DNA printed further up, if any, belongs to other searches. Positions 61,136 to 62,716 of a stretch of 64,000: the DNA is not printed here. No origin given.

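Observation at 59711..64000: Tight operon of two putative BPI/TULIP-fold lipid-binding proteins, an EEP-fold hydrolase and a further unknown gene: candidate novel membrane-lipid-targeting system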

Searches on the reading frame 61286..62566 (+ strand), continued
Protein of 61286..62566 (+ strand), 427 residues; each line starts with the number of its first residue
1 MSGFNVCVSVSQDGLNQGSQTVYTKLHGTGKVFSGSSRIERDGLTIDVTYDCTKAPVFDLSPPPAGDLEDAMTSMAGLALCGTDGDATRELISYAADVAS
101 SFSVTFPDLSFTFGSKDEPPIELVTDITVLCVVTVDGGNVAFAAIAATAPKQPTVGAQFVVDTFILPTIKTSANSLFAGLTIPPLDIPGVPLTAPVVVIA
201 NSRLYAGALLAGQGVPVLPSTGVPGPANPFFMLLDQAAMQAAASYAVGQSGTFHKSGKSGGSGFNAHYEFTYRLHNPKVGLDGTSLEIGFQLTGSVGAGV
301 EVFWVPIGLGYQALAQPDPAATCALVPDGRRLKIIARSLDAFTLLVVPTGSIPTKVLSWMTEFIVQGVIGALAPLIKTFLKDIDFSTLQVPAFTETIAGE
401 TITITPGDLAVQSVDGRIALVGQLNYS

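Call 50: search_protein_families(library=ncbifam, proteins=[L008:17910-18782:+, L008:12982-14010:+], max_evalue=0.001)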
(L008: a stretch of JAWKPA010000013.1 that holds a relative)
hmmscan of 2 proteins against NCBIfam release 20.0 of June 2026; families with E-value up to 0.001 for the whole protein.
L008:17910-18782:+ (291 aa): 2 families
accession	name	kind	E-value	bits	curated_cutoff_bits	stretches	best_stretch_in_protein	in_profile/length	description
NF045851.1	mem_nucl_MnuA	subfamily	3.4e-21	76.5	185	1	7-290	2-316/317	MnuA family membrane nuclease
NF033681.1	ExeM_NucH_DNase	subfamily_domain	4.9e-06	25.7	300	1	30-289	278-544/546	ExeM/NucH family extracellular endonuclease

L008:12982-14010:+ (343 aa): 16 families
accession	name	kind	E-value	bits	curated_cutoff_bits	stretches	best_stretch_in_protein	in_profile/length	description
TIGR02748.1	GerC3_HepT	equivalog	1e-53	182.6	456.55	1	7-330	2-314/319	heptaprenyl diphosphate synthase component II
NF041169.1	f2_encap_cargo4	exception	2.3e-49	168.4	450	1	45-331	48-330/334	family 2 encapsulin nanocompartment cargo protein polyprenyl transferase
NF040698.1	IdsA_Meth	equivalog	9.4e-47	159.8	468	1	19-332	12-325/328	short chain isoprenyl diphosphate synthase IdsA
NF045628.1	HxpDPsynlarge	equivalog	1.5e-42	145.7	500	1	22-329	9-305/311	hexaprenyl-diphosphate synthase large subunit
TIGR02749.1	prenyl_cyano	equivalog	1.9e-41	142.2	383.2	1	9-332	5-319/322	solanesyl diphosphate synthase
NF042417.1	NPPPS_Mycobact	equivalog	8e-41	140.2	600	1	16-332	24-332/335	nonaprenyl/(2E,6E)-farnesyl/geranylgeranyl diphosphat synthase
NF041003.1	GGPP_syn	equivalog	2.5e-39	135.2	500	1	20-330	12-321/326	geranylgeranyl diphosphate synthase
NF040789.2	gerfarn_diphsyn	equivalog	1.4e-38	132.9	560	1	37-332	36-342/345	geranylfarnesyl diphosphate synthase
NF045549.1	GGPPsyn_IdsB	equivalog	3.8e-37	128.1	475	1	47-331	65-342/346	geranylgeranyl diphosphate synthase IdsB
NF008140.0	PRK10888.1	equivalog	2.7e-32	112.3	412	1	11-331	7-319/323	octaprenyl diphosphate synthase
NF045485.1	FPPsyn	subfamily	9.9e-28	97.1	275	1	34-261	23-252/288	farnesyl diphosphate synthase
NF045685.1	GGPPSynCrtE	equivalog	5.3e-25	88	460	1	14-261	7-257/293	geranylgeranyl diphosphate synthase CrtE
NF040627.1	GFPS_Meth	equivalog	2.2e-22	79.8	600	1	45-238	38-217/285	geranylfarnesyl diphosphate synthase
NF007877.0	PRK10581.1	equivalog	1.4e-15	57.3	321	1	25-258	18-257/299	(2E,6E)-farnesyl diphosphate synthase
NF042416.1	GFPPS_Mycobact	equivalog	4.7e-15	55.4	600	1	43-108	38-102/350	bifunctional (2E,6E)-farnesyl/geranyl diphosphate synthase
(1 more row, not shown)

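Call 84: list_cluster_members(proteins=[P0001, P0157, L001:2312-2908:-])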
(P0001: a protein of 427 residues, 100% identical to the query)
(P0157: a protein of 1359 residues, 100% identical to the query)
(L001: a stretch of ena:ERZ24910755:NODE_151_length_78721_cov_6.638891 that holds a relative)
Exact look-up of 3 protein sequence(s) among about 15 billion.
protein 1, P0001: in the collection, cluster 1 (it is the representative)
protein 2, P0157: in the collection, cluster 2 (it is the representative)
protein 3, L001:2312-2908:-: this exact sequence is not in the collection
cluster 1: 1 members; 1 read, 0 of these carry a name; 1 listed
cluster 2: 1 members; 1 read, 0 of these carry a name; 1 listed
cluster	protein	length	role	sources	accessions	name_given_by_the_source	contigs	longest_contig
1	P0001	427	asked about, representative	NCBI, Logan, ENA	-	-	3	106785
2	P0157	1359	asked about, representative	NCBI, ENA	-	-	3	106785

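Call 94: find_encoding_contigs(protein=P0009, flank=10000, max_places=1)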
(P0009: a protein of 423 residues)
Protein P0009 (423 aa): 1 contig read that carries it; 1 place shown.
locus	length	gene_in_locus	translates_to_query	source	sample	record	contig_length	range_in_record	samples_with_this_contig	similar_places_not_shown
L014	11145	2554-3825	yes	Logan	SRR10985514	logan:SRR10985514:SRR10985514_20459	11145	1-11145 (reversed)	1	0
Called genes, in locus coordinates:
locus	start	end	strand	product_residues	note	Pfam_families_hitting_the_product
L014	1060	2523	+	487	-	-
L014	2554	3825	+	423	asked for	-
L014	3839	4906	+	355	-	-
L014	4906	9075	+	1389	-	-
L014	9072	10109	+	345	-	PF00348:polyprenyl_synt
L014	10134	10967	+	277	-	-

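Call 95: find_encoding_contigs(protein=P0012, flank=10000, max_places=1)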
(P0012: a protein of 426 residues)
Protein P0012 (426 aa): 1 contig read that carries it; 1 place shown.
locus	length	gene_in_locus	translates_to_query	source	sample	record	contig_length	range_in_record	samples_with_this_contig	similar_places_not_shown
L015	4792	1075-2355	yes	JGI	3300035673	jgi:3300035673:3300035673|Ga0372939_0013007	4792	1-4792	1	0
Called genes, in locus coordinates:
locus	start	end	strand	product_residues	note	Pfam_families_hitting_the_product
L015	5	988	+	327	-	-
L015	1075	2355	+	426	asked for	-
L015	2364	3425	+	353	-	-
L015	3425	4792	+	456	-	?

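Call 96: find_encoding_contigs(protein=P0020, flank=10000, max_places=1)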
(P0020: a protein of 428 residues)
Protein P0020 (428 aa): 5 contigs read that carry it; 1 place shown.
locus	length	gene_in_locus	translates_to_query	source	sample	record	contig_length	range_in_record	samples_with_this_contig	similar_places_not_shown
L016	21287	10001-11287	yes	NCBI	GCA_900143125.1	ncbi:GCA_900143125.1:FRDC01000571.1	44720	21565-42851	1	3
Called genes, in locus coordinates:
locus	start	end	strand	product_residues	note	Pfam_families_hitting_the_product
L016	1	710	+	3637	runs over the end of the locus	PF25023:TEN_YD-shell (weak), PF05593:RHS_repeat (weak), PF25023:TEN_YD-shell, PF05593:RHS_repeat (weak), PF01476:LysM (weak)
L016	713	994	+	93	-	-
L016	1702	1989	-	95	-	-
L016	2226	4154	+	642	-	PF07715:Plug, PF00593:TonB_dep_Rec_b-barrel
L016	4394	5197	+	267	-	PF03992:ABM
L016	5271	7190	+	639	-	-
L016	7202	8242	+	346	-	PF12902:Ferritin-like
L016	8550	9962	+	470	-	-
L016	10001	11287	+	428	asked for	-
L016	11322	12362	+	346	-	-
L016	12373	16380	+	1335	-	-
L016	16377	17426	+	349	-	PF00348:polyprenyl_synt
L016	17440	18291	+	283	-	-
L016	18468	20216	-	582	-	PF01368:DHH, PF02272:DHHA1, PF17768:RecJ_OB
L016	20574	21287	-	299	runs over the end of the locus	-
